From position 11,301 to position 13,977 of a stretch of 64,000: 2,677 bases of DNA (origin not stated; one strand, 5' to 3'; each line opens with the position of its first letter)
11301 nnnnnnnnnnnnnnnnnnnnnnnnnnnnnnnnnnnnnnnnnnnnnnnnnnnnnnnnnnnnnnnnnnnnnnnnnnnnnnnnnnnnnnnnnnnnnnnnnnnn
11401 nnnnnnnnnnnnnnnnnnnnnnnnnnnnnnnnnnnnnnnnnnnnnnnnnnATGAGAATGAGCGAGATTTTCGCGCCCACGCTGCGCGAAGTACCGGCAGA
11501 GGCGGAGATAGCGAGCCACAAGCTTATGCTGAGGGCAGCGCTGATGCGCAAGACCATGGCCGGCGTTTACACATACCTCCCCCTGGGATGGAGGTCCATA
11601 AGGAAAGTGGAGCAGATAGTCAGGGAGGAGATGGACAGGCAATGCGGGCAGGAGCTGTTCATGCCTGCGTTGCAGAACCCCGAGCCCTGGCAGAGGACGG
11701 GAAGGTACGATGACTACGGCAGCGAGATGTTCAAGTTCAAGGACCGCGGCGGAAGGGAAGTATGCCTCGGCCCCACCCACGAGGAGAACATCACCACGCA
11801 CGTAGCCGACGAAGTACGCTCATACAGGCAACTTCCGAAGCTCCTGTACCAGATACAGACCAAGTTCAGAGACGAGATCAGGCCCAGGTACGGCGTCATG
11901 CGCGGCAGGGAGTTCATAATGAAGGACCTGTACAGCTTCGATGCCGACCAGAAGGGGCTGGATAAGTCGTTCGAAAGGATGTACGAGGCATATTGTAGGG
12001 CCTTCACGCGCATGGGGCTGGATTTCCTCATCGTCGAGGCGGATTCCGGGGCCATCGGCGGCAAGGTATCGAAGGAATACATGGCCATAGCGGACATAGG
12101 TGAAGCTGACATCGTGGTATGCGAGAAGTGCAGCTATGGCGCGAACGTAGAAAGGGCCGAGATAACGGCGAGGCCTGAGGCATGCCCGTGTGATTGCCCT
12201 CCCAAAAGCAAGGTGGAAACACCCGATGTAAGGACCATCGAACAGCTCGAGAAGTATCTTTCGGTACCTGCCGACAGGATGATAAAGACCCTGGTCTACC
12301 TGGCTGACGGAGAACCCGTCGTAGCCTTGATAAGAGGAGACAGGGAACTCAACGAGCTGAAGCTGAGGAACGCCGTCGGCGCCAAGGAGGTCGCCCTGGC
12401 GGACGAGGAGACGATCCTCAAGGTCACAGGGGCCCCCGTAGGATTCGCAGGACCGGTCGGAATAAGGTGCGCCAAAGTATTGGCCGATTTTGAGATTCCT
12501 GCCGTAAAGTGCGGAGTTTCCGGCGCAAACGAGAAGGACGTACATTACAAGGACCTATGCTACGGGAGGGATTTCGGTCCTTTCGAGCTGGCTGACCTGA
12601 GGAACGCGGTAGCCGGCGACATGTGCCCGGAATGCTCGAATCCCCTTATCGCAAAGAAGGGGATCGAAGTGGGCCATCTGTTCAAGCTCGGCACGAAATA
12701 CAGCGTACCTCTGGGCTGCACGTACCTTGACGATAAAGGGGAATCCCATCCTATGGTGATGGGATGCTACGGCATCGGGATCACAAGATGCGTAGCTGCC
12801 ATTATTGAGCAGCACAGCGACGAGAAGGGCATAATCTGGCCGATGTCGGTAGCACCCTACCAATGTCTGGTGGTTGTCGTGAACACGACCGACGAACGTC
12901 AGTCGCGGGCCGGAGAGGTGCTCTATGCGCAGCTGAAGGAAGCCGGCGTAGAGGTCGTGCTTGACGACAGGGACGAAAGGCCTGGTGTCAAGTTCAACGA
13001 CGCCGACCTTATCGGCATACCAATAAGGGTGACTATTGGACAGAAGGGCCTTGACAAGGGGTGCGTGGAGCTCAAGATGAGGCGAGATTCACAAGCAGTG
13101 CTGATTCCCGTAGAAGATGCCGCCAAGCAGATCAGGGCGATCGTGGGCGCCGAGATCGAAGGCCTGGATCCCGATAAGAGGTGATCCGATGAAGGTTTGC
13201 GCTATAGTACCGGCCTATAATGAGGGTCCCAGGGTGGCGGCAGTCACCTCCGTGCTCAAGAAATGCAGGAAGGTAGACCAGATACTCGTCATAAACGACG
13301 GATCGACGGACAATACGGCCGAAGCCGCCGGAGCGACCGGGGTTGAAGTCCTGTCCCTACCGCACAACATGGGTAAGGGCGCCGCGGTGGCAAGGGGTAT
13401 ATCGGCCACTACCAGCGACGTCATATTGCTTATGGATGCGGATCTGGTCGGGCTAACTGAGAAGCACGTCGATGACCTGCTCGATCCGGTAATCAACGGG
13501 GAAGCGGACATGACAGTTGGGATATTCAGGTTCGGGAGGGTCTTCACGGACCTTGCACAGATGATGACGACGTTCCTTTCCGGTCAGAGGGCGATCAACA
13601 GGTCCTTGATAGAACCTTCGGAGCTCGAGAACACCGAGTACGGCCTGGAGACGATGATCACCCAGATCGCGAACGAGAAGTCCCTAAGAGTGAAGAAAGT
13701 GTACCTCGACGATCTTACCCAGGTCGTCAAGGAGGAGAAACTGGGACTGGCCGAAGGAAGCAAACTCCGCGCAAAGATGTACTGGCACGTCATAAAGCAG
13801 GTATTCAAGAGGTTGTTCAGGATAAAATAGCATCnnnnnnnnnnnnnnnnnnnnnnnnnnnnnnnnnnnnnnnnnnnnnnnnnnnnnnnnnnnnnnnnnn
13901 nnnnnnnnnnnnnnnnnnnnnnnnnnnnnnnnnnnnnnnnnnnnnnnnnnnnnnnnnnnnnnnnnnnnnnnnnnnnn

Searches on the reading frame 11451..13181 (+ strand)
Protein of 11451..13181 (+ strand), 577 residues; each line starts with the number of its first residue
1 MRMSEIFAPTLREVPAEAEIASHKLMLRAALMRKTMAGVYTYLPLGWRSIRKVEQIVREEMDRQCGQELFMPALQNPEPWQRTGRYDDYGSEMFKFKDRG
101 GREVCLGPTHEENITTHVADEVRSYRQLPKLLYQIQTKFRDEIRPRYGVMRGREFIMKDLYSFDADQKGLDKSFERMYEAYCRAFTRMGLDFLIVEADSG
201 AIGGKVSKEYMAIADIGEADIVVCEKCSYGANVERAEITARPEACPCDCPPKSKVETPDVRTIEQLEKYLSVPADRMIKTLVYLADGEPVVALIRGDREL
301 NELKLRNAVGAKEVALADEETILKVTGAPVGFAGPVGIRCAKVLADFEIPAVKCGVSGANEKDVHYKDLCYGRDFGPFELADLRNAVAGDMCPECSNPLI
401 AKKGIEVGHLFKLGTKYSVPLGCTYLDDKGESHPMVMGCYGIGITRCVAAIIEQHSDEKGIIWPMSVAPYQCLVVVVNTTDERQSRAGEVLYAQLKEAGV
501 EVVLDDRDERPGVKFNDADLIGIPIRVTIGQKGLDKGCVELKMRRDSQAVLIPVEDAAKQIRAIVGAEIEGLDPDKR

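Call 5: search_protein_families(library=ncbifam, proteins=[window:11451-13181:+], max_evalue=0.00001)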
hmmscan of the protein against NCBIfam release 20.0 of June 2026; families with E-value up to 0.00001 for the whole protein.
window:11451-13181:+ (577 aa): 11 families
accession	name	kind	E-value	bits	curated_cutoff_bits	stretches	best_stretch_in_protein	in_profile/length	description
NF006625.0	PRK09194.1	equivalog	6.1e-233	774.8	558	1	1-561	1-558/559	proline--tRNA ligase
TIGR00409.1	proS_fam_II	equivalog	1.3e-199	664.8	306.7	1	1-559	1-563/568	proline--tRNA ligase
NF008979.1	PRK12325.1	exception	2.4e-156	521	550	2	1-228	1-228/437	proline--tRNA ligase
TIGR00408.1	proS_fam_I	equivalog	3.6e-40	138.3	437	2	402-565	216-381/475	proline--tRNA ligase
TIGR00418.1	thrS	equivalog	1.3e-28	100.2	383.65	2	34-191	188-345/565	threonine--tRNA ligase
NF003068.0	PRK03991.1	equivalog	7.1e-19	67.6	484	1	422-563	446-590/613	threonine--tRNA ligase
TIGR00442.1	hisS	equivalog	5.4e-15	55.3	286.75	1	36-167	3-132/406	histidine--tRNA ligase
NF003211.1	PRK04173.1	equivalog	1.5e-14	53.8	312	1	442-559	329-452/454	glycine--tRNA ligase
TIGR00389.1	glyS_dimeric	equivalog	1.1e-12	47.3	243.3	1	442-562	437-562/565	glycine--tRNA ligase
TIGR00011.1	YbaK_EbsC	equivalog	3.3e-09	36.7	153.25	1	264-339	29-105/152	Cys-tRNA(Pro) deacylase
TIGR00414.1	serS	equivalog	1.5e-08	34.1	301.65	1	67-210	193-336/418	serine--tRNA ligase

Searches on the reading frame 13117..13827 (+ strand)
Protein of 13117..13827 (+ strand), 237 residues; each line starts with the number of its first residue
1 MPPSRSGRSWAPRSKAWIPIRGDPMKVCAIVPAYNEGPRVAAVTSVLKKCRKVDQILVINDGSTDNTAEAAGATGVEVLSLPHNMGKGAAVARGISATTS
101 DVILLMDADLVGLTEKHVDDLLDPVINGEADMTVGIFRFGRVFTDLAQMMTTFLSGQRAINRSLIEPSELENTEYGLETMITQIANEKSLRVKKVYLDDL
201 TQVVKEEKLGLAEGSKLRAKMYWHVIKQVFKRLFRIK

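Call 5: search_protein_families(library=ncbifam, proteins=[window:13117-13827:+], max_evalue=0.00001)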
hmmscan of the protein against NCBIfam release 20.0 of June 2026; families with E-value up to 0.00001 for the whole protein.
window:13117-13827:+ (237 aa): 11 families
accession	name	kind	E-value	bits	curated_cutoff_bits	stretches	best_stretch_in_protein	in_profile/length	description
TIGR04182.1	glyco_TIGR04182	equivalog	9.3e-22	77.8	325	1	26-135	1-107/293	S-layer glycoprotein N-glycosyltransferase AglJ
NF010496.0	PRK13915.1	equivalog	4.2e-18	65.5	262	1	25-129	31-146/307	glucosyl-3-phosphoglycerate synthase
NF058614.1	PPMAGASynPpgS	equivalog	1.8e-14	53.7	370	1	28-193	3-170/226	polyprenyl-phospho-N-acetylgalactosaminyl synthase PpgS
TIGR03937.1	PgaC_IcaA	equivalog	3.6e-11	42.6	422.3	1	25-111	45-137/407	poly-beta-1,6-N-acetyl-D-glucosamine synthase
TIGR04283.1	glyco_like_mftF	equivalog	9.9e-11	41.6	182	1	30-139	4-109/221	TIGR04283 family arsenosugar biosynthesis glycosyltransferase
TIGR03965.1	mycofact_glyco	equivalog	5.4e-09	35.4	280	1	24-111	73-166/467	mycofactocin biosynthesis glycosyltransferase MftF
NF047588.1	GlcsyltransPgfSStrep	equivalog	5.8e-08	32.3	500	1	25-111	1-97/308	glycosyltransferase PgfS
NF041391.1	DPhHxTase_Halo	equivalog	1.9e-07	30.3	375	1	33-132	3-99/213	dolichyl-phosphate hexose transferase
NF007986.1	PRK10714.1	equivalog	2.8e-07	29.9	529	1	26-115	7-106/316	undecaprenyl-phosphate 4-deoxy-4-formamido-L-arabinose transferase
NF041875.1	EPS_EpsD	equivalog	1.9e-06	27.5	370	1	30-111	4-91/325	exopolysaccharide biosynthesis glycosyltransferase EpsD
NF007482.0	PRK10073.1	equivalog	5.1e-06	25.7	423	1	26-110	7-96/334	glycosyltransferase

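Call 22: search_protein_families(library=pfam, proteins=[window:13117-13827:+], max_evalue=0.00001)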
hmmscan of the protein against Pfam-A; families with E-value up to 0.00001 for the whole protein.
window:13117-13827:+ (237 aa): 3 families
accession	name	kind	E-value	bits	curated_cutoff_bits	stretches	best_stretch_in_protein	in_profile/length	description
PF00535.33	Glycos_transf_2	-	3.8e-23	82.7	23.3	1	29-156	2-132/168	Glycosyl transferase family 2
PF12804.13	NTP_transf_3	-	2.4e-06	28.3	27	1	35-141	22-127/160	MobA-like NTP transferase domain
PF13641.12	Glyco_tranf_2_3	-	4.2e-06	27.4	27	1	27-111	3-98/230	Glycosyltransferase like family 2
